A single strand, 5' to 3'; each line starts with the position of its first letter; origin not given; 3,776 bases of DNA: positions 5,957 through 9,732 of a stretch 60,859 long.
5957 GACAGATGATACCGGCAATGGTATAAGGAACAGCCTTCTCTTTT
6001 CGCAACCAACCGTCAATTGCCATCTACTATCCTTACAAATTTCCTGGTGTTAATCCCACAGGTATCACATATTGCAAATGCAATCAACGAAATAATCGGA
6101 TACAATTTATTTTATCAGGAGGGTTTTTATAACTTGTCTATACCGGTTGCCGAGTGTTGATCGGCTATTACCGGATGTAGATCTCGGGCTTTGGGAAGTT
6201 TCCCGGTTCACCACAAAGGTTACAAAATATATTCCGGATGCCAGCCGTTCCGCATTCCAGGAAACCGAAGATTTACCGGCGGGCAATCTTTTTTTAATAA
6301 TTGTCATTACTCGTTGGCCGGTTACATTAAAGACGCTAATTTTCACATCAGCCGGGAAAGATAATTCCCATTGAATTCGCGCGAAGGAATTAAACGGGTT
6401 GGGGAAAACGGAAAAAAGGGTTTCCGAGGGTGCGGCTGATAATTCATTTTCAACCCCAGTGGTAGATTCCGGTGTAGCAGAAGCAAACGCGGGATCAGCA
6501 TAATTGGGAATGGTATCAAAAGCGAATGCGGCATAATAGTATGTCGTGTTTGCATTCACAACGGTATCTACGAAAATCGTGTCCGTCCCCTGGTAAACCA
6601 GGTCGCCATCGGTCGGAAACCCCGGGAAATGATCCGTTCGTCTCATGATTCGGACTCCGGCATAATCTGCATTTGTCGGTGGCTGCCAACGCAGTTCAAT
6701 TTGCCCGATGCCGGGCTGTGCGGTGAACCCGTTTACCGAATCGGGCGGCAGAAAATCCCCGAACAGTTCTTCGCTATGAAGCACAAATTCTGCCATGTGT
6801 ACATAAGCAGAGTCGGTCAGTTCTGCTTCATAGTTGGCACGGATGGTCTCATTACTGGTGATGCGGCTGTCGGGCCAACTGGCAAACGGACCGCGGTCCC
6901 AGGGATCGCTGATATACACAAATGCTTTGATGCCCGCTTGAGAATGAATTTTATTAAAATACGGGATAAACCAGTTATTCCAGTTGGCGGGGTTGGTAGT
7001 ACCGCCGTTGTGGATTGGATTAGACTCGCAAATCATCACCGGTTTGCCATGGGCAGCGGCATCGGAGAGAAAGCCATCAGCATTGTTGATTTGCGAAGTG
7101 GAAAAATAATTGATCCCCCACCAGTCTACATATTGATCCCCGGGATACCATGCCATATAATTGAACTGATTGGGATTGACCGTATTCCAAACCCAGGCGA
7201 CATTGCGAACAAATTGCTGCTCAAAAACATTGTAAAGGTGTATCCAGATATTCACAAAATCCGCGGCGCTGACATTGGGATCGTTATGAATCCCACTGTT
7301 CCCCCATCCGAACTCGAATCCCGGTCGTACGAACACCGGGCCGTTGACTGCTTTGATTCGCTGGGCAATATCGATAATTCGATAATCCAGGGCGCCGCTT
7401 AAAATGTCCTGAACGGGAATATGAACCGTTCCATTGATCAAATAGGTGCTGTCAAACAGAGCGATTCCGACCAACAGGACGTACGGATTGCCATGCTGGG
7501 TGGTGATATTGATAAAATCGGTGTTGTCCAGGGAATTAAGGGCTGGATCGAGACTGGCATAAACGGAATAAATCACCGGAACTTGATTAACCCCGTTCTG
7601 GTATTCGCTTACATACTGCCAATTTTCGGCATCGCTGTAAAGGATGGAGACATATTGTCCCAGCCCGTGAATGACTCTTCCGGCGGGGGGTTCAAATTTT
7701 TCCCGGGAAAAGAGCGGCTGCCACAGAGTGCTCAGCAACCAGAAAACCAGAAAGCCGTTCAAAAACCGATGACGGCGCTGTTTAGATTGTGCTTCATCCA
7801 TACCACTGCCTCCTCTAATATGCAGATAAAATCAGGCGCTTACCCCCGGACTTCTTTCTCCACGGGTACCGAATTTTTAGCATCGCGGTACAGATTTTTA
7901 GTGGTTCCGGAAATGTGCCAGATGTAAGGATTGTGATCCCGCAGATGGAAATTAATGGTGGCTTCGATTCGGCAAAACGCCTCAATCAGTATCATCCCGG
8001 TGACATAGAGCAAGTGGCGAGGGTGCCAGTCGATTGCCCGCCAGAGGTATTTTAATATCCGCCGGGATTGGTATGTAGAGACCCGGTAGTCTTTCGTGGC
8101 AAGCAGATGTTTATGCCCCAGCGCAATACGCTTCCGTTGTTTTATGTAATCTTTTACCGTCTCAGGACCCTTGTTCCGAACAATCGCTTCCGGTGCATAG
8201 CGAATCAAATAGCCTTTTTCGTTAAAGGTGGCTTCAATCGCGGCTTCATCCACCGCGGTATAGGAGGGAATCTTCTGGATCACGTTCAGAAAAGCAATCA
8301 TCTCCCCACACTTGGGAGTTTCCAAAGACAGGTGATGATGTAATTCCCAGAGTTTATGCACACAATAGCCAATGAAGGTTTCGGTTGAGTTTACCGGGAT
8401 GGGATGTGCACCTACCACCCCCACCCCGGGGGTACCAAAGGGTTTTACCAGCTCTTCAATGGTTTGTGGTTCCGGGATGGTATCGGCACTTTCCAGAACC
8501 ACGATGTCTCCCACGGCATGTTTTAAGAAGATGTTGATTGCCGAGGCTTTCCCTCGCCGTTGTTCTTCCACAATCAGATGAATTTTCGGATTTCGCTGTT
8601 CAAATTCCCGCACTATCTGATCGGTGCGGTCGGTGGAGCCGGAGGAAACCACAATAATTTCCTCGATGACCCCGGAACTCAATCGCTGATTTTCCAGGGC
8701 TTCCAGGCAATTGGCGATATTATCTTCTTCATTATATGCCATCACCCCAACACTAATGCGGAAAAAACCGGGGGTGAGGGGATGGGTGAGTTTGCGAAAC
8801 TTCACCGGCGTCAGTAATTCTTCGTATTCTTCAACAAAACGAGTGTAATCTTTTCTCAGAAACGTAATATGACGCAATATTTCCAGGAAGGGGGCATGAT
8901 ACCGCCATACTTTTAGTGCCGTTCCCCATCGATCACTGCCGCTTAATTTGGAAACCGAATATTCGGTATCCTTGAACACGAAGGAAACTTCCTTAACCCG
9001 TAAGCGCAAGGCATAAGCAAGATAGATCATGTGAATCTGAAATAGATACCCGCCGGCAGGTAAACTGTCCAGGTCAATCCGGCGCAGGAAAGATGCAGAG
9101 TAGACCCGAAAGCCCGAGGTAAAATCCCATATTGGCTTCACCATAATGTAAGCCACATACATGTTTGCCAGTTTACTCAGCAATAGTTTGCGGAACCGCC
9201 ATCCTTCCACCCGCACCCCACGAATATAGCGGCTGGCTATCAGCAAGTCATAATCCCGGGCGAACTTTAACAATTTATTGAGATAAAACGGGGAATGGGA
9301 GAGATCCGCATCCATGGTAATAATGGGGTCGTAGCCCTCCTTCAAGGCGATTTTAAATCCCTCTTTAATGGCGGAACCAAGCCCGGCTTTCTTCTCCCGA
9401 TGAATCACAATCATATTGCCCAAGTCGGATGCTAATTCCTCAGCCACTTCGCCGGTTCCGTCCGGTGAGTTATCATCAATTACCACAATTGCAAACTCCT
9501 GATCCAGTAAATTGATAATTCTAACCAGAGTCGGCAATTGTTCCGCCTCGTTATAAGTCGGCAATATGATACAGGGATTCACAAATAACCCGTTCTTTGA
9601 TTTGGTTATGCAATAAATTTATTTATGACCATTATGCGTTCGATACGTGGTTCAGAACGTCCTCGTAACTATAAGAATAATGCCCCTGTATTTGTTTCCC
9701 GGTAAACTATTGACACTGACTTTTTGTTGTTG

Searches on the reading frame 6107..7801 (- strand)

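Call 8: search_protein_families(library=pfam, proteins=[window:6107-7801:-], max_evalue=0.001)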
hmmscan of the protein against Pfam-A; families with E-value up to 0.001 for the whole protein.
window:6107-7801:- (564 aa): 3 families
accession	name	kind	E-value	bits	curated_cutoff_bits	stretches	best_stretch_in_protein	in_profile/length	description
PF18962.6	Por_Secre_tail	-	1.2e-09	38.7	27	1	465-534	1-67/75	Secretion system C-terminal sorting domain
PF02156.21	Glyco_hydro_26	-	5.2e-07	29.8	20.2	1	108-250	107-246/311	Glycosyl hydrolase family 26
PF13860.13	FlgD_ig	-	0.00065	20.1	27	0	475-528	11-72/79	FlgD Ig-like domain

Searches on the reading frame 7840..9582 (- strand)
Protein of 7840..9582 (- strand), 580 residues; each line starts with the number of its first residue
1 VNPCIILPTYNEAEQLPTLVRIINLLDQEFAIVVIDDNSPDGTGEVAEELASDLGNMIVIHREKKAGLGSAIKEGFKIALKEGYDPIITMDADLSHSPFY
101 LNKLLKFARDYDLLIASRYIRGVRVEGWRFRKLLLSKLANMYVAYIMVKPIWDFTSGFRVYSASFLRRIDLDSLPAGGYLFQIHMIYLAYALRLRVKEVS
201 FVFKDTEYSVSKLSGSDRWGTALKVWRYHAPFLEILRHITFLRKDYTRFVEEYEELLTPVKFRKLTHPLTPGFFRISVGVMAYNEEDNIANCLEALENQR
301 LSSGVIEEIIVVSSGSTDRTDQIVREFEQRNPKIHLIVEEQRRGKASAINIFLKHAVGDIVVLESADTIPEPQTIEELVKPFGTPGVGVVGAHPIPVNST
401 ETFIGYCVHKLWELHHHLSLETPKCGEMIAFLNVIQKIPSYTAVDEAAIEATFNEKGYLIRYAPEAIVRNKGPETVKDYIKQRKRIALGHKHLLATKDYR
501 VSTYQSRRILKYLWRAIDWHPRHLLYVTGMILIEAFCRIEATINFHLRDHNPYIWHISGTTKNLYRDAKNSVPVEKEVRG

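Call 8: search_protein_families(library=pfam, proteins=[window:7840-9582:-], max_evalue=0.001)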
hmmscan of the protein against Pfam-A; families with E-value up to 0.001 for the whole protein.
window:7840-9582:- (580 aa): 5 families
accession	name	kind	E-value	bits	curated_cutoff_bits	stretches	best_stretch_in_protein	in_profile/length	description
PF00535.33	Glycos_transf_2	-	1.5e-58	197.8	23.3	2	277-405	1-126/168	Glycosyl transferase family 2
PF13641.12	Glyco_tranf_2_3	-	1.4e-22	81.3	27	1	276-393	3-122/230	Glycosyltransferase like family 2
PF13632.12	Glyco_trans_2_3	-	3.2e-09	37.3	27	1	361-522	2-173/198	Glycosyl transferase family group 2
PF10111.15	Glyco_tranf_2_2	-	1.3e-06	28.5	27.3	0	298-380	21-104/276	Glycosyltransferase like family 2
PF13704.12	Glyco_tranf_2_4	-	0.0004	21.3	27.5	0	284-353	2-66/98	Glycosyl transferase family 2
